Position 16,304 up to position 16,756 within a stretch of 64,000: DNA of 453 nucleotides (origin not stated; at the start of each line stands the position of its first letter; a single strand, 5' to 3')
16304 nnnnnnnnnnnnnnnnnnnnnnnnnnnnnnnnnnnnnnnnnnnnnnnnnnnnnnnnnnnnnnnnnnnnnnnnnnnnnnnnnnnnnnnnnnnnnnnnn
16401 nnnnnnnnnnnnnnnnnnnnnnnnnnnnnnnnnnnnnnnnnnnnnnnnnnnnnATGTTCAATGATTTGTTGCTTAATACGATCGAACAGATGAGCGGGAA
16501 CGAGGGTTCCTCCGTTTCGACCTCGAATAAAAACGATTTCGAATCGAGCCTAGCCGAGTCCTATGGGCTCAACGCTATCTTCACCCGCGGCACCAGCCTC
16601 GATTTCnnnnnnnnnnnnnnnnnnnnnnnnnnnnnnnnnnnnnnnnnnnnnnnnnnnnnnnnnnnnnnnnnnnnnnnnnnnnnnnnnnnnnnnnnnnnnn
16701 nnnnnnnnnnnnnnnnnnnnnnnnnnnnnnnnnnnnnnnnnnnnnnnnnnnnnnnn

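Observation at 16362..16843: Compact transcription unit: promoter, 5' hairpin, 51-codon ORF with SD, tRNA-Leu(TAG), terminator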

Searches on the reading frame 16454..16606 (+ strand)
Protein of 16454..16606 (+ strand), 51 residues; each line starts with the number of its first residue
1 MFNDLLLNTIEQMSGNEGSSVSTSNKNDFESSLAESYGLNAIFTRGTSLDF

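Call 7: find_homologous_proteins(query=window:16454-16606:+, max_evalue=10)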
Query seq(51 aa) (51 aa): 1 proteins with E <= 10 among 1 candidates.
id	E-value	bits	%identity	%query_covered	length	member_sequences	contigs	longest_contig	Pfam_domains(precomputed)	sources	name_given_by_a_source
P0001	1.1e-19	85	90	100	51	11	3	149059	-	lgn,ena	-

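Call 8: search_protein_families(library=pfam, proteins=[window:16454-16606:+], max_evalue=1)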
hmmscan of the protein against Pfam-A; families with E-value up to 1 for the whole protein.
seq(51 aa): 0 families

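Call 10: find_encoding_contigs(protein=P0001, flank=5000, max_places=10)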
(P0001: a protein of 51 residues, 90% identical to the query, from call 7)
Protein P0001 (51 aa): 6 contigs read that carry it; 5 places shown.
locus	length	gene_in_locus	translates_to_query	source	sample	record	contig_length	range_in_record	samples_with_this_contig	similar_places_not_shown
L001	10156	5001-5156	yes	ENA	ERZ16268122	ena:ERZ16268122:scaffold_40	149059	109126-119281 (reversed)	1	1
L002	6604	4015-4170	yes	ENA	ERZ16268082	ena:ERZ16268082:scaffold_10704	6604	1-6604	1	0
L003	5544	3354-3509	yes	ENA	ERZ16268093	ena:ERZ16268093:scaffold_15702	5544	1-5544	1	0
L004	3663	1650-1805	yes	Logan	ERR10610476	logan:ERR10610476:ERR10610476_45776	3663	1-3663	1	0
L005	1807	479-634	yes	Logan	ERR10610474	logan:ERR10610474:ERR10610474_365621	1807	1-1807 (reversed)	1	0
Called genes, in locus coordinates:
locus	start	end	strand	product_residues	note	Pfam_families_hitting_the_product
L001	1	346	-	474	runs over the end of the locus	-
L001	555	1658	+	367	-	-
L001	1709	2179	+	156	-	-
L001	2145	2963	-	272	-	PF09335:VTT_dom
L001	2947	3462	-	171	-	PF03061:4HBT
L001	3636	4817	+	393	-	PF00004:AAA, PF05496:RuvB_N, PF07728:AAA_5 (weak), PF13173:AAA_14 (faint), PF13401:AAA_22 (faint), PF16193:AAA_assoc_2, PF12002:MgsA_C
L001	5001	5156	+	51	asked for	-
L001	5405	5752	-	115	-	-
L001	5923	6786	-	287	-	PF01156:IU_nuc_hydro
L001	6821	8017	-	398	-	PF12833:HTH_18, PF00165:HTH_AraC (weak)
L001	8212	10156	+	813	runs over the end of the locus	PF00933:Glyco_hydro_3, PF01915:Glyco_hydro_3_C, PF14310:Fn3-like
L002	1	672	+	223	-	?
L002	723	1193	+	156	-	-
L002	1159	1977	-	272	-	PF09335:VTT_dom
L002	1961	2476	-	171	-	PF03061:4HBT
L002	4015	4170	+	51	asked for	-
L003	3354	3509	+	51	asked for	-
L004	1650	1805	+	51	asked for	-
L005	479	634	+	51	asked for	-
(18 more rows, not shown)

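Call 11: find_encoding_contigs(protein=window:16454-16606:+, flank=5000, max_places=10)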
Protein seq(51 aa) (51 aa): 11 contigs read that carry it; 2 places shown.
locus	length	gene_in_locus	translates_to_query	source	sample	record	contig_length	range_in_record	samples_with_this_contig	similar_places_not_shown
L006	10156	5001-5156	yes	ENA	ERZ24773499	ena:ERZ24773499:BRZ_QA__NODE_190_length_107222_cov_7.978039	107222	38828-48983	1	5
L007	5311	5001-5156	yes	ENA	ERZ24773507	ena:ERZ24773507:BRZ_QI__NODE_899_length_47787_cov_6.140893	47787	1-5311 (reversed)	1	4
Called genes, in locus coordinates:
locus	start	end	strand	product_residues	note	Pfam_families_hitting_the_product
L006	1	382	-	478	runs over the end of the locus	-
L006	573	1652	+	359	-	-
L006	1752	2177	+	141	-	-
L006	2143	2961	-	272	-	PF09335:VTT_dom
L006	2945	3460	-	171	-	PF03061:4HBT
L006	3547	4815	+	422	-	PF05496:RuvB_N, PF13173:AAA_14 (faint), PF13401:AAA_22 (faint), PF00004:AAA, PF07728:AAA_5 (weak), PF16193:AAA_assoc_2, PF12002:MgsA_C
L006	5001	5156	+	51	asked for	-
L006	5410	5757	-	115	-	-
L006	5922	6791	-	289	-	PF01156:IU_nuc_hydro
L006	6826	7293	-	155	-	PF12833:HTH_18, PF00165:HTH_AraC (weak)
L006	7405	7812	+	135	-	PF17389:Bac_rhamnosid6H, PF17390:Bac_rhamnosid_C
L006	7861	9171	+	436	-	PF00370:FGGY_N, PF02782:FGGY_C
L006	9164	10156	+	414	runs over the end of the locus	PF06134:RhaA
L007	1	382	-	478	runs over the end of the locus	-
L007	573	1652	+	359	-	-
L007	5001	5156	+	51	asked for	-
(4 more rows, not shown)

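Call 20: search_protein_representatives(alignment_id=A2)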
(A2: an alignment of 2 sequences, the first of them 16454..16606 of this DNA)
Query: 2 sequences, 51 profile positions. Proteins with E-value up to 0.001 (for the whole library): 3; up to 1e-10: 1; up to 1e-30: 1. The best 3 are listed.
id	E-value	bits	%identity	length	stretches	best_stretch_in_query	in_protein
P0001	3.4e-33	129.5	-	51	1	1-51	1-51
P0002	3.6e-07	46.2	-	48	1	23-51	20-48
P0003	2.1e-04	37.3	-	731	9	4-30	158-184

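Call 26: find_homologous_proteins(query=A3, max_evalue=1)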
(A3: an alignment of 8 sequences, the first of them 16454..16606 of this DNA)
Query A3 (8 sequences) (51 aa, profile of the alignment): 9 proteins with E <= 1 among 16 candidates.
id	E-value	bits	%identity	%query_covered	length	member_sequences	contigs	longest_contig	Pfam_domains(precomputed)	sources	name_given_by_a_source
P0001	3.4e-21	93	90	100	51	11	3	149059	-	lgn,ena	-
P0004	2.9e-17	80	48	45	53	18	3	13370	-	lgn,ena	-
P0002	8.2e-17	79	75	55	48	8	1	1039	-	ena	-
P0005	5.9e-16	76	64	22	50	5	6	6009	-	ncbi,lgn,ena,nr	ncbi:MAG: hypothetical protein SOV58_03300 [Candidatus Enteromonas sp.]|nr:hypothetical protein [Can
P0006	1.3e-15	75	-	-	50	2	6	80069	-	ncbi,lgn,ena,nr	ncbi:MAG: hypothetical protein SPG64_04140 [Candidatus Enteromonas sp.]|nr:hypothetical protein [Can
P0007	3.5e-15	74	-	-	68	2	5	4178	-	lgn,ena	-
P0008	1.7e-14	71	50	39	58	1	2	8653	-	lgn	-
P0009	1.0e-13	69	50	31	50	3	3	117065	-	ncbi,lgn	ncbi:MAG: hypothetical protein ACI32C_01630 [Candidatus Enteromonas sp.]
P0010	3.6e-12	64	50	31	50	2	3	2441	-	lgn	-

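Call 28: find_encoding_contigs(protein=P0009, flank=3000, max_places=3)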
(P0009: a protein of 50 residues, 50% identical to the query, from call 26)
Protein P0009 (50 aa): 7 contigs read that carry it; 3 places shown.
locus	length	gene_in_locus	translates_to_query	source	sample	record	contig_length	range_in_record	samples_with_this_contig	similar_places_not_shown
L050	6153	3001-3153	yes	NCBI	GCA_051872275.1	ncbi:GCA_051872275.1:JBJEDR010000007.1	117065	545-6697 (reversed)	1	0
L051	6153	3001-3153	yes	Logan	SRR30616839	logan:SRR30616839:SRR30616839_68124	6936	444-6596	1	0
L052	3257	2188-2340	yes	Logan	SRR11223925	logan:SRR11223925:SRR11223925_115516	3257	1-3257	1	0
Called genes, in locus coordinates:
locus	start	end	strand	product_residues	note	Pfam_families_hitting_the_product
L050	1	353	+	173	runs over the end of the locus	-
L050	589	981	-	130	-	PF01638:HxlR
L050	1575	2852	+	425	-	PF05496:RuvB_N, PF13173:AAA_14 (faint), PF00004:AAA, PF16193:AAA_assoc_2, PF12002:MgsA_C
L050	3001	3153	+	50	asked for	-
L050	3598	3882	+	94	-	-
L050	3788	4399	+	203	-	PF13173:AAA_14 (weak)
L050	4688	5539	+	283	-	-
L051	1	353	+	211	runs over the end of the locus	-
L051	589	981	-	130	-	PF01638:HxlR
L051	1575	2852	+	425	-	PF05496:RuvB_N, PF13173:AAA_14 (faint), PF00004:AAA, PF16193:AAA_assoc_2, PF12002:MgsA_C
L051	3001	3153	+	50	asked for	-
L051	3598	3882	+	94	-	-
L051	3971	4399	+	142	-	-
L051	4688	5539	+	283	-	-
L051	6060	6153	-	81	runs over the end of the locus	PF02627:CMD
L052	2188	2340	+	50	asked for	-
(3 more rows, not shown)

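Call 29: find_encoding_contigs(protein=P0008, flank=3000, max_places=3)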
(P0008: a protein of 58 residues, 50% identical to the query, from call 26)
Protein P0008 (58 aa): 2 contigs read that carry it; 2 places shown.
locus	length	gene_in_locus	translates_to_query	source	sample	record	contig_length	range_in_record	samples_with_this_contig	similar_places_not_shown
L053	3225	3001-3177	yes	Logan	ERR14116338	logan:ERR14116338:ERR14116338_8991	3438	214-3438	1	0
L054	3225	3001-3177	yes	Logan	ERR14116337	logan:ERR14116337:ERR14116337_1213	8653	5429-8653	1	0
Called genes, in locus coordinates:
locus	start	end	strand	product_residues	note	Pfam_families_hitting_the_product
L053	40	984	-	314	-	PF09335:VTT_dom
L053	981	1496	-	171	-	PF03061:4HBT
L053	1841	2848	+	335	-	PF16193:AAA_assoc_2, PF12002:MgsA_C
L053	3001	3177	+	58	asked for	-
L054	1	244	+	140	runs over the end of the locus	-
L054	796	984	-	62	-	-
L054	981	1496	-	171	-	PF03061:4HBT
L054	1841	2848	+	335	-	PF16193:AAA_assoc_2, PF12002:MgsA_C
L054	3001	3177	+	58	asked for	-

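Call 35: search_protein_families(library=ncbifam, alignment_id=A4, max_evalue=1)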
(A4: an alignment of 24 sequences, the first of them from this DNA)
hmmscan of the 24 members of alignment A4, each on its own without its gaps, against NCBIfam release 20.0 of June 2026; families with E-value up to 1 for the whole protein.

A. member 1, seq(51 aa): 0 families

B. families by the number of members that match (of 24 scanned): 4 families
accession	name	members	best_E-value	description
NF009118.0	PRK12469.1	2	0.094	RNA polymerase factor sigma-54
TIGR03238.1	dnd_assoc_3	1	0.023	DNA phosphorothioation-dependent restriction protein DptF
NF040937.1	HerA_Thermprot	1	0.13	DNA double-strand break repair helicase HerA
TIGR01168.1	YSIRK_signal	1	0.88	YSIRK-type signal peptide-containing protein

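Call 36: search_protein_families(library=pfam, alignment_id=A4, max_evalue=1)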
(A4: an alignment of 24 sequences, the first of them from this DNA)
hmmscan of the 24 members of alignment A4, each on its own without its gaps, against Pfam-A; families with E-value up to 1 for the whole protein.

A. member 1, seq(51 aa): 0 families

B. families by the number of members that match (of 24 scanned): 11 families
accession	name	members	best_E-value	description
PF08904.16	EipB_like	1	0.01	EipB-like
PF09119.15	SicP-binding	1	0.02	SicP binding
PF14910.11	MMS22L_N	1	0.06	S-phase genomic integrity recombination mediator, N-terminal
PF05120.17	GvpG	1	0.069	Gas vesicle protein G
PF17237.7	Emr1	1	0.08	ERMES regulator 1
PF17167.11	Glyco_hydro_94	1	0.097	Glycosyl hydrolase 94 superfamily, catalytic domain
PF11159.13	DUF2939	1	0.13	Protein of unknown function (DUF2939)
PF10384.14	Scm3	1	0.14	Centromere protein Scm3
PF23461.1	ZMYND11_CC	1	0.2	ZMYND11 protein coiled-coil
PF02209.24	VHP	1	0.23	Villin headpiece domain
PF21267.3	UBAP-1_UBA2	1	0.47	Ubiquitin-associated protein 1, UBA2 domain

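Call 37: search_solved_structures(query=A4, max_evalue=10)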
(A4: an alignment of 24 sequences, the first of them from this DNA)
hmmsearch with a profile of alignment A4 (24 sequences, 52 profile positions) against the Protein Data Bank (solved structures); distinct sequences matched with E-value up to 10: 1.
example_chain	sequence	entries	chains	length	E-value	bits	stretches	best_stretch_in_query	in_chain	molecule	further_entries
7x4n_E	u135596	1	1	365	2.1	11.6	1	25-50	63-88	Kinesin-like protein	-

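Call 38: find_homologous_proteins(query=A4, max_evalue=0.1)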
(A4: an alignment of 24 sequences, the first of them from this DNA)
Query A4 (24 sequences) (51 aa, profile of the alignment): 28 proteins with E <= 0.1 among 95 candidates.
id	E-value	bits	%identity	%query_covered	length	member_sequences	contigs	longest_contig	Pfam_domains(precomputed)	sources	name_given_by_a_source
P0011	1.5e-11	62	-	-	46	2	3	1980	-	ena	-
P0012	9.7e-11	59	-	-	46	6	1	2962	-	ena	-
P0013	5.6e-9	54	-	-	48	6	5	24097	-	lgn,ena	-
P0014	8.8e-9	53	-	-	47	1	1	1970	-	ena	-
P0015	1.9e-8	52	-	-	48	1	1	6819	-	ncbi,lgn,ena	-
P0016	3.5e-8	51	-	-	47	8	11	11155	-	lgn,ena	-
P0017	9.8e-8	50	-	-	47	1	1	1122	-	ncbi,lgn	-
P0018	1.1e-7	49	-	-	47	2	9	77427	-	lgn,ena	-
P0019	2.1e-7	49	-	-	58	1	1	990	-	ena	-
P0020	2.7e-7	48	-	-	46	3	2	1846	-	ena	-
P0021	4.6e-7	47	-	-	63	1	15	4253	-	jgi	jgi:DNA replication protein DnaD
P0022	6.3e-7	47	-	-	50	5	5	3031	-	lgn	-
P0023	1.3e-6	46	-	-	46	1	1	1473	-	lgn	-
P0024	1.7e-6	46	-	-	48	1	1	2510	-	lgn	-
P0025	2.7e-6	45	-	-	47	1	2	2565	-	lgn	-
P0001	4.3e-6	44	90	100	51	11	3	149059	-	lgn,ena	-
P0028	4.6e-6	44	-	-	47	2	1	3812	-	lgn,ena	-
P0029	6.6e-6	44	-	-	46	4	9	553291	-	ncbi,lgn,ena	-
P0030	6.8e-6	44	-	-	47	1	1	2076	-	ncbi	-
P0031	1.3e-5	43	-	-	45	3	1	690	-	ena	-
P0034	1.3e-4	40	32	55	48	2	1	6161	-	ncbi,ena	-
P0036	4.3e-4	38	-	-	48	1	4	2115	-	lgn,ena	-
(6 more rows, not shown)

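Call 46: predict_structure(alignment_id=A5)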
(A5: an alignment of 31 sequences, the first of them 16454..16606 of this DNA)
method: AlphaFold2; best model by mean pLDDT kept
length: 51 residues; sequences in the alignment: 31
mean_pLDDT: 61.3   pTM: 0.23
mean pLDDT of the five models: 61.3, 60.1, 58.2, 57.1, 55.8
residues with pLDDT >= 90: 0; 70-90: 7; 50-70: 41; < 50: 3
segments of 3 or more residues with pLDDT < 50: 49-51
pLDDT, mean of each block of 10 residues (from residue 1): 70 59 59 66 54 47
secondary structure, 60 per line:
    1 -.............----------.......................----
elements in order: H2-14 H25-47

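Call 48: find_encoding_contigs(protein=P0018, flank=2500, max_places=2)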
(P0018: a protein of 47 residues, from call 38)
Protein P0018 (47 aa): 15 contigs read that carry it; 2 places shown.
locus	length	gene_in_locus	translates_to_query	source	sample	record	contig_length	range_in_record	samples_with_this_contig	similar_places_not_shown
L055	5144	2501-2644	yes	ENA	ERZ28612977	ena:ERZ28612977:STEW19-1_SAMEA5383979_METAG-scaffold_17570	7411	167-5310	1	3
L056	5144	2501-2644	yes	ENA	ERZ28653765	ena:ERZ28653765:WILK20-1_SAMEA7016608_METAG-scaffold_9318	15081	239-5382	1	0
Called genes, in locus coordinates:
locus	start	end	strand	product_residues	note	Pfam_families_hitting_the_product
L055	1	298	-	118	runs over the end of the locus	-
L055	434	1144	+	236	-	PF01643:Acyl-ACP_TE, PF20791:Acyl-ACP_TE_C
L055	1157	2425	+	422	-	PF05496:RuvB_N, PF13173:AAA_14, PF00004:AAA, PF07728:AAA_5 (faint), PF16193:AAA_assoc_2, PF12002:MgsA_C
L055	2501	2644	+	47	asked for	-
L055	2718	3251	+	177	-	PF00583:Acetyltransf_1 (weak), PF13673:Acetyltransf_10 (faint), PF13508:Acetyltransf_7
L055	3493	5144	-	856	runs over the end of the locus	PF02368:Big_2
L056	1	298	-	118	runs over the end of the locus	-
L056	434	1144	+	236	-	PF01643:Acyl-ACP_TE, PF20791:Acyl-ACP_TE_C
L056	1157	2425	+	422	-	PF05496:RuvB_N, PF13173:AAA_14 (weak), PF00004:AAA, PF07728:AAA_5 (faint), PF16193:AAA_assoc_2, PF12002:MgsA_C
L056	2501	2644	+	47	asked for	-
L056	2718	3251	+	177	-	PF00583:Acetyltransf_1 (weak), PF13673:Acetyltransf_10 (weak), PF13508:Acetyltransf_7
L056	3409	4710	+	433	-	PF13173:AAA_14, PF13635:DUF4143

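Call 49: find_encoding_contigs(protein=P0029, flank=2500, max_places=2)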
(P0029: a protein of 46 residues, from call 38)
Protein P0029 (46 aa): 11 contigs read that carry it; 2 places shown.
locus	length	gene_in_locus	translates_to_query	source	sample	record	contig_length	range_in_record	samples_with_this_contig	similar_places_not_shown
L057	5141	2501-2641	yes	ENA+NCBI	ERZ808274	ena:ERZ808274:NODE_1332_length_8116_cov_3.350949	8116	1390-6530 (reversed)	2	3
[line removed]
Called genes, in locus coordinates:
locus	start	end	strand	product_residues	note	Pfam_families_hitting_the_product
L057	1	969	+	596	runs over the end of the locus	PF01266:DAO (faint), PF06100:MCRA, PF13450:NAD_binding_8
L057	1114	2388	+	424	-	PF05496:RuvB_N, PF13173:AAA_14, PF00004:AAA, PF07728:AAA_5 (weak), PF16193:AAA_assoc_2, PF12002:MgsA_C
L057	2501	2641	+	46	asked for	-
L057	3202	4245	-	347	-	PF00657:Lipase_GDSL (weak), PF04311:DUF459 (faint), PF13472:Lipase_GDSL_2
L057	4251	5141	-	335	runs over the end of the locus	PF01210:NAD_Gly3P_dh_N (weak), PF02558:ApbA, PF08546:ApbA_C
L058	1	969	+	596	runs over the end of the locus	PF01266:DAO (faint), PF06100:MCRA, PF13450:NAD_binding_8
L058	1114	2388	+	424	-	PF05496:RuvB_N, PF13173:AAA_14, PF00004:AAA, PF07728:AAA_5 (weak), PF16193:AAA_assoc_2, PF12002:MgsA_C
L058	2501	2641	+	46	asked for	-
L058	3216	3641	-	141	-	?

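Call 50: find_encoding_contigs(protein=P0034, flank=2500, max_places=2)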
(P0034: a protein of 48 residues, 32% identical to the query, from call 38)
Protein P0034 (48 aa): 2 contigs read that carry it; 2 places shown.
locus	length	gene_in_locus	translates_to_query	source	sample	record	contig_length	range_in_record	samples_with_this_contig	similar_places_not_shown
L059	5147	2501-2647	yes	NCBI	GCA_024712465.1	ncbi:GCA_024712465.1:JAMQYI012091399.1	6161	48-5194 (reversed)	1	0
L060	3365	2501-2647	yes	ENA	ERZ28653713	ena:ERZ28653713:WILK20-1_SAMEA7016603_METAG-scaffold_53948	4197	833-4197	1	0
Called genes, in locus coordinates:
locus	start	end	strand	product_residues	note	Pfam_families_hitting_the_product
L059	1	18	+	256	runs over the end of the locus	PF01643:Acyl-ACP_TE, PF20791:Acyl-ACP_TE_C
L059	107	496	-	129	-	PF01638:HxlR, PF13601:HTH_34 (weak)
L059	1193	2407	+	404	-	PF00158:Sigma54_activat (faint), PF05496:RuvB_N, PF13191:AAA_16 (faint), PF00004:AAA, PF07728:AAA_5 (faint), PF13173:AAA_14, PF16193:AAA_assoc_2, PF12002:MgsA_C, +1 more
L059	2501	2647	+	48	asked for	-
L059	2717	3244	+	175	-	PF00583:Acetyltransf_1, PF13673:Acetyltransf_10 (weak), PF13508:Acetyltransf_7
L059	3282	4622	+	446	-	PF13439:Glyco_transf_4 (weak), PF00534:Glycos_transf_1, PF13692:Glyco_trans_1_4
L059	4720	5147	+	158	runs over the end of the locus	?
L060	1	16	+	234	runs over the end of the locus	PF01643:Acyl-ACP_TE, PF20791:Acyl-ACP_TE_C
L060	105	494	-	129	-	PF01638:HxlR, PF13601:HTH_34 (weak)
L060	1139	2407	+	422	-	PF05496:RuvB_N, PF13191:AAA_16 (faint), PF13401:AAA_22 (faint), PF00004:AAA, PF07728:AAA_5 (faint), PF13173:AAA_14, PF16193:AAA_assoc_2, PF12002:MgsA_C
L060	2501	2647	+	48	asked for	-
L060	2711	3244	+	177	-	PF00583:Acetyltransf_1, PF13673:Acetyltransf_10 (weak), PF13508:Acetyltransf_7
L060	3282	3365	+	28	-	?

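Call 65: search_protein_families(library=phrogs, alignment_id=A5, max_evalue=0.1)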
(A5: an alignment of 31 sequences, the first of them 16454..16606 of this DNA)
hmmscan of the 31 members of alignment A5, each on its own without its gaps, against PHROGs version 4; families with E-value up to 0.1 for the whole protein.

A. member 1, window:16454-16606:+ (51 aa): 0 families

B. families by the number of members that match (of 31 scanned): 12 families
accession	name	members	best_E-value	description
phrog_38384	-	9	0.00078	-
phrog_18001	-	3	0.041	-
phrog_14124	-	2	0.0071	-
phrog_1282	-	2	0.034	5-phosphoribosylformylglycinamide amidotransferase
phrog_6692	-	1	0.00076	-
phrog_30533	-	1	0.033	-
phrog_36286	-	1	0.04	-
phrog_1307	-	1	0.06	RNA polymerase inhibitor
phrog_18507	-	1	0.074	-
phrog_3796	-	1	0.079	-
phrog_37819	-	1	0.084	-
phrog_30210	-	1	0.098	-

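Call 66: search_protein_families(library=padloc, alignment_id=A5, max_evalue=0.1)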
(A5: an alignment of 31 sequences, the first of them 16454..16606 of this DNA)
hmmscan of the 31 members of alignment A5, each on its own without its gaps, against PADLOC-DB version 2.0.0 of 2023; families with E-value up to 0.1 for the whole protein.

A. member 1, window:16454-16606:+ (51 aa): 0 families

B. families by the number of members that match (of 31 scanned): 1 family
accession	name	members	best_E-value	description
PDLC01725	typeIV_Cas7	1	0.036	Csf2_1_IVA3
